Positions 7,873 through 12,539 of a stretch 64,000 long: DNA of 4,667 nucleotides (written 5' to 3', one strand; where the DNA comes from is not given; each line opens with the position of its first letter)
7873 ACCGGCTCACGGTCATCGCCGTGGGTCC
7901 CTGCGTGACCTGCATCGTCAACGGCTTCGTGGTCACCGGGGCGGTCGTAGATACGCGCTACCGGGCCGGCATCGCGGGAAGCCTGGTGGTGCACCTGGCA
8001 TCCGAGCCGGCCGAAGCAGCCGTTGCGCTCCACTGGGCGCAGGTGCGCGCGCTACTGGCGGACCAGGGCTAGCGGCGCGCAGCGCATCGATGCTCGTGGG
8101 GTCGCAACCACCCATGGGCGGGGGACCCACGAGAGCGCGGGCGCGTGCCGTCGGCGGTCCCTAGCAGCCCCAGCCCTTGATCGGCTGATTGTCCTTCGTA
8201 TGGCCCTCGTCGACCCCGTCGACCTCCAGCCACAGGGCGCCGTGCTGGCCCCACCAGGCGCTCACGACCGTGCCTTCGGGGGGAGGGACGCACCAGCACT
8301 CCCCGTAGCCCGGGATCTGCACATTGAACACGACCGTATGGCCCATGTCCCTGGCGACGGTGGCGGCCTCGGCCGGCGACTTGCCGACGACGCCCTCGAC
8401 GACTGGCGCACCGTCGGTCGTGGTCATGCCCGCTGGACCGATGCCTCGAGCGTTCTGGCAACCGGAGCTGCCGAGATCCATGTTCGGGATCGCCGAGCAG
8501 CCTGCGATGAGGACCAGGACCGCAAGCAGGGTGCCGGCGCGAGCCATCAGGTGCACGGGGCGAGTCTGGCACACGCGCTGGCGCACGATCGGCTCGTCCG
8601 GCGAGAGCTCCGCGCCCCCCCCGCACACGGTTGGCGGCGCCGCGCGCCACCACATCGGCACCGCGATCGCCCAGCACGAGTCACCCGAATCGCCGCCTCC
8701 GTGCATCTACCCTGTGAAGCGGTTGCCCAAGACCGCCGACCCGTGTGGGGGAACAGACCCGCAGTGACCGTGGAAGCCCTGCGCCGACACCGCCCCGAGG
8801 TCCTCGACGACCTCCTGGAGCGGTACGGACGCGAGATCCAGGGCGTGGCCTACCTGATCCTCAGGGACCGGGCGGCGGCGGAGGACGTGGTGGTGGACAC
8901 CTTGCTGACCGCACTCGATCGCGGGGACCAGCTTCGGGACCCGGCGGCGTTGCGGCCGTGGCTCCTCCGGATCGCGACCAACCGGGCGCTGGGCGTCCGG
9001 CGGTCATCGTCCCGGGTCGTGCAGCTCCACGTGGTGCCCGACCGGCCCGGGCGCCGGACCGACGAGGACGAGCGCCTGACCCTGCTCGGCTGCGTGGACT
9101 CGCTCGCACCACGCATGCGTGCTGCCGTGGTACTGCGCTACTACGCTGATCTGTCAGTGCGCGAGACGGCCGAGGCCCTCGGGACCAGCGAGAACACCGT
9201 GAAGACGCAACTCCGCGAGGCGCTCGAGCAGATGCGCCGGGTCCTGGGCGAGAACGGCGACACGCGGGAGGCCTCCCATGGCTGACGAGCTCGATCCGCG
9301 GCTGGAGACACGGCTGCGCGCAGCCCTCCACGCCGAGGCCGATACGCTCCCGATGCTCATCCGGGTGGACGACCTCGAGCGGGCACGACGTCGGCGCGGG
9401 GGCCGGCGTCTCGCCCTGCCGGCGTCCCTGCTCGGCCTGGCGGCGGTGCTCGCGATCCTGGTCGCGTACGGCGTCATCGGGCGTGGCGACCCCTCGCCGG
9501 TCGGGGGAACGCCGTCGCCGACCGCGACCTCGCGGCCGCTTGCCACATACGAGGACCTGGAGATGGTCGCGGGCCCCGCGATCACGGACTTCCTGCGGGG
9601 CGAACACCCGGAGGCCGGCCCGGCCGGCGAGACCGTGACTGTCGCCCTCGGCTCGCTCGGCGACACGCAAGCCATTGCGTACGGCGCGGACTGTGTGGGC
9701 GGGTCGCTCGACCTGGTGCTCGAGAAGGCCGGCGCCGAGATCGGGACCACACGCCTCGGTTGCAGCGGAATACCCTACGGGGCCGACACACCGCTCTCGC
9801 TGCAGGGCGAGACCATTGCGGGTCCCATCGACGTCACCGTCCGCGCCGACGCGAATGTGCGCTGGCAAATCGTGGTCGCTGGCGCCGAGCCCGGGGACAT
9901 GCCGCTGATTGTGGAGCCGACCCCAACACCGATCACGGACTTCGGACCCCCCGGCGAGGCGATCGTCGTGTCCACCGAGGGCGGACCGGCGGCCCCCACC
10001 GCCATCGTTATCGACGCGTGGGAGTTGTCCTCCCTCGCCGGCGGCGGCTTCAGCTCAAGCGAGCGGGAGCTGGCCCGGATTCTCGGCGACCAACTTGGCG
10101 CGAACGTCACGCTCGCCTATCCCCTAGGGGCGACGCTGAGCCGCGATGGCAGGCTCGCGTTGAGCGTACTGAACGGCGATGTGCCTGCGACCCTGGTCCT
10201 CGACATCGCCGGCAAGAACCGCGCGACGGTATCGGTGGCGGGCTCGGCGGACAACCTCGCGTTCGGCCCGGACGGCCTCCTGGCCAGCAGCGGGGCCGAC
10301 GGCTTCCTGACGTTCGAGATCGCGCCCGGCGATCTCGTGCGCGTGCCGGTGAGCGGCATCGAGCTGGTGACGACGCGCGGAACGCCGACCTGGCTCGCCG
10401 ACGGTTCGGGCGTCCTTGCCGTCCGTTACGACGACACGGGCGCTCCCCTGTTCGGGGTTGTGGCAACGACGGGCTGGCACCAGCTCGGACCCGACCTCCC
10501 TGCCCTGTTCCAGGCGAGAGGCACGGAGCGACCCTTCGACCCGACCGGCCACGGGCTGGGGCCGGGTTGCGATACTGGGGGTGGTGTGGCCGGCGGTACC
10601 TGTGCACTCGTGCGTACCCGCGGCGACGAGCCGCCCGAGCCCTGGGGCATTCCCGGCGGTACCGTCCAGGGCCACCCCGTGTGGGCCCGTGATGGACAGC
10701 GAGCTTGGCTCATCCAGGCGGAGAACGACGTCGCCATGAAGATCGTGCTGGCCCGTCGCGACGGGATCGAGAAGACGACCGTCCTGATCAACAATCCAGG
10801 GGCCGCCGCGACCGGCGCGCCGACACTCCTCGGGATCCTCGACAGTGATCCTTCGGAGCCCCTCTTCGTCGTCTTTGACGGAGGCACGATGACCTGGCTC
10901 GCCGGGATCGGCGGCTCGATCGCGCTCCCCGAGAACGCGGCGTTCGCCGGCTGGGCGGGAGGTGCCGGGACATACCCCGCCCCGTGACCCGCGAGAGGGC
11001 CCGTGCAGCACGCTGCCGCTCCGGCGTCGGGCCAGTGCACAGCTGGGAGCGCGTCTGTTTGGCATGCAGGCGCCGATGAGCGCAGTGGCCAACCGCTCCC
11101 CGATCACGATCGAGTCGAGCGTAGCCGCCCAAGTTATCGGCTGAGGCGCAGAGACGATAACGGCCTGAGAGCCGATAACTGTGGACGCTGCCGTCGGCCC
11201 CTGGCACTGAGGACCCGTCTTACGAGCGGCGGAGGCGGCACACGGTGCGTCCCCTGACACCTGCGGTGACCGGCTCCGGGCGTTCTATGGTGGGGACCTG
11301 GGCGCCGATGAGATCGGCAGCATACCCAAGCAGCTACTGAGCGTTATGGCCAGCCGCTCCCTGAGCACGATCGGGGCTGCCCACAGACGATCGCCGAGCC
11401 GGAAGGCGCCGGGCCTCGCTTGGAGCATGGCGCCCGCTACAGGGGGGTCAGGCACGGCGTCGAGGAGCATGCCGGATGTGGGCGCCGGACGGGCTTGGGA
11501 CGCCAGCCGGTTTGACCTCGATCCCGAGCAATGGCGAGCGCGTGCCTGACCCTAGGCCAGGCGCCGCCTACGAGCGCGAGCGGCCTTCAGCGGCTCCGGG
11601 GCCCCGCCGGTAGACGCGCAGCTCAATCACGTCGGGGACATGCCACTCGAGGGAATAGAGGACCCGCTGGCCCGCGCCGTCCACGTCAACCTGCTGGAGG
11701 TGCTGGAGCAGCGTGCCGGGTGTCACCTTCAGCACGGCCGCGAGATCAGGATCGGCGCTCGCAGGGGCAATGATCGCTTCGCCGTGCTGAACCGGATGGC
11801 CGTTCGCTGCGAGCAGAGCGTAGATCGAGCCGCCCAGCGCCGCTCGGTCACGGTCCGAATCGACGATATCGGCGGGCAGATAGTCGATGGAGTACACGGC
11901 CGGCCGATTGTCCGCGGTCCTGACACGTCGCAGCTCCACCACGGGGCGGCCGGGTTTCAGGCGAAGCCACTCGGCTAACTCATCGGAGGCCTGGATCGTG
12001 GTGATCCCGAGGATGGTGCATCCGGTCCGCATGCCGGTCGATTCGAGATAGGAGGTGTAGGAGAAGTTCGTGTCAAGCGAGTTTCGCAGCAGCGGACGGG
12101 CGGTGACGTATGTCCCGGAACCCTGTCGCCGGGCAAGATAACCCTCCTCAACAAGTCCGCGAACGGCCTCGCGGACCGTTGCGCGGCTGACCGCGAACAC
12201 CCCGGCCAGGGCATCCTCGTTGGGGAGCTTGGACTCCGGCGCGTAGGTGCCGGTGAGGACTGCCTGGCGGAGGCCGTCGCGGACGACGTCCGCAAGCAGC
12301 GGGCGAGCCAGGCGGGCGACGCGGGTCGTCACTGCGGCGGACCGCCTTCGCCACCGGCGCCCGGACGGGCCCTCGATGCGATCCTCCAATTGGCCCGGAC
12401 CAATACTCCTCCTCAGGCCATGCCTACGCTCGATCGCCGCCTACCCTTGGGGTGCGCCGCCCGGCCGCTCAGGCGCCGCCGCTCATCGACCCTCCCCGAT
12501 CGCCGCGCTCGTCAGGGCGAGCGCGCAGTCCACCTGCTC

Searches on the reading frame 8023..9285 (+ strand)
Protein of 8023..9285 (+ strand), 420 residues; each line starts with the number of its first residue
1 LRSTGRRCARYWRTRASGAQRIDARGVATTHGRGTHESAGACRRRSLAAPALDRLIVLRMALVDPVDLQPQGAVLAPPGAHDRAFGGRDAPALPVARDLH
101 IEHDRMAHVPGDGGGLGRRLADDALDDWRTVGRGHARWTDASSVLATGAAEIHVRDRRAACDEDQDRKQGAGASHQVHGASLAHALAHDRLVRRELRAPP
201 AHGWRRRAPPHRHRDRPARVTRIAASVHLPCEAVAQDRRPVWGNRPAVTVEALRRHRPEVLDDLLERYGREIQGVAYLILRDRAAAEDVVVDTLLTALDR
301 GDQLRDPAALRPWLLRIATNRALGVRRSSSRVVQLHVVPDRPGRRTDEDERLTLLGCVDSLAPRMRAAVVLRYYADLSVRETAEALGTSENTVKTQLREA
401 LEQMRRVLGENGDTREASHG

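Call 18: search_protein_families(library=pfam, proteins=[window:8023-9285:+], max_evalue=0.01)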
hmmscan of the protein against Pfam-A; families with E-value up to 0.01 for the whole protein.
window:8023-9285:+ (420 aa): 7 families
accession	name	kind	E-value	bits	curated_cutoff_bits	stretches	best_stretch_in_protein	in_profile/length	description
PF08281.18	Sigma70_r4_2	-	8.8e-14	51.3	25.7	1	353-404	3-54/54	Sigma-70, region 4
PF04545.22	Sigma70_r4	-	3.1e-11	43.1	24.1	1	359-405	3-49/50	Sigma-70, region 4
PF04542.20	Sigma70_r2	-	4.8e-10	39.5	24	1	264-331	1-70/71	Sigma-70 region 2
PF13384.12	HTH_23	-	1.6e-05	25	24.6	1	364-394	5-35/50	Homeodomain-like domain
PF07638.17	Sigma70_ECF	-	0.00038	20.8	21.1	1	346-406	118-181/185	ECF sigma factor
PF22233.2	PhyR_sigma-like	-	0.0022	18.2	27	1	360-405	3-48/50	Response regulator PhyR, sigma-like domain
PF13556.12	HTH_30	-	0.0056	16.9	27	0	375-404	9-40/59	PucR C-terminal helix-turn-helix domain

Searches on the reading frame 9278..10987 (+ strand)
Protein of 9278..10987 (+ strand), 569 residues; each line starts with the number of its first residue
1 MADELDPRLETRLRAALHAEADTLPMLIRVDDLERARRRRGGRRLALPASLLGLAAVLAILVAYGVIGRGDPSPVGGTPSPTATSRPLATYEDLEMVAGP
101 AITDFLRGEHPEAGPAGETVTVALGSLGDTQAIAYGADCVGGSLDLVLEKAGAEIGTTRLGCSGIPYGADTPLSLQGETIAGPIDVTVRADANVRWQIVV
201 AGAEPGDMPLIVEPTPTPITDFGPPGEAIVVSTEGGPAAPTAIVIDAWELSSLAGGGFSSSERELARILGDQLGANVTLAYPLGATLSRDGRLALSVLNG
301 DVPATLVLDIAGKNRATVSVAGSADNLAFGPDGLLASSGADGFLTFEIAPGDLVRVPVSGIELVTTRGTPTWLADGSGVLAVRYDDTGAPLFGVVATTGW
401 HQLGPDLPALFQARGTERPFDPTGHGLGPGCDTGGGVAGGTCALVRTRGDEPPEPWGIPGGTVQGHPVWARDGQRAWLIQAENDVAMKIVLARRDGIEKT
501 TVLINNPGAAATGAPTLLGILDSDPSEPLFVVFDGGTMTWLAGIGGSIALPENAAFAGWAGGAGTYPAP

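Call 18: search_protein_families(library=pfam, proteins=[window:9278-10987:+], max_evalue=0.01)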
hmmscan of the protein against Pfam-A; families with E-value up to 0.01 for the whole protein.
window:9278-10987:+ (569 aa): 0 families

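Call 28: search_protein_families(library=phrogs, proteins=[window:9278-10987:+], max_evalue=0.1)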
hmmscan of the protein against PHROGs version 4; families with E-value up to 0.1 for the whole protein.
window:9278-10987:+ (569 aa): 0 families

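Call 86: search_protein_families(library=padloc, proteins=[window:9278-10987:+], max_evalue=0.01)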
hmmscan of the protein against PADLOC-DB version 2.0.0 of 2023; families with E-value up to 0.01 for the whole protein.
window:9278-10987:+ (569 aa): 0 families

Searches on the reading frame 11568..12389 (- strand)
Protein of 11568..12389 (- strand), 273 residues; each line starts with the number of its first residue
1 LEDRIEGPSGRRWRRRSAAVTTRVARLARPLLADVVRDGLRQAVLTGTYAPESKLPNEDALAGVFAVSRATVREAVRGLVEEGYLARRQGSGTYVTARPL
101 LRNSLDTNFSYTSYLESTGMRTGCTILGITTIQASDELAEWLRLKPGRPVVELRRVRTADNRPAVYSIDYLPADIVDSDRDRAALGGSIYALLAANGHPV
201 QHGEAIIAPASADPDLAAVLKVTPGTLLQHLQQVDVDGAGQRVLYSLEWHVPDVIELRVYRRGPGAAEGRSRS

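Call 18: search_protein_families(library=pfam, proteins=[window:11568-12389:-], max_evalue=0.01)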
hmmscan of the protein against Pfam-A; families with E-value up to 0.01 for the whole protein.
window:11568-12389:- (273 aa): 4 families
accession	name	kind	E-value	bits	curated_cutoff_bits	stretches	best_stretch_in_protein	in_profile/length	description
PF07702.18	UTRA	-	1.2e-28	100.1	23.8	1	118-253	2-138/141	UTRA domain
PF00392.27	GntR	-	5e-19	68.1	27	1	33-95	2-64/64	Bacterial regulatory proteins, gntR family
PF01325.25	Fe_dep_repress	-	0.0023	18.5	26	0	52-86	19-53/60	Iron dependent repressor, N-terminal DNA binding domain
PF01047.28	MarR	-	0.0067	16.7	24.6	0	59-89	21-51/59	MarR family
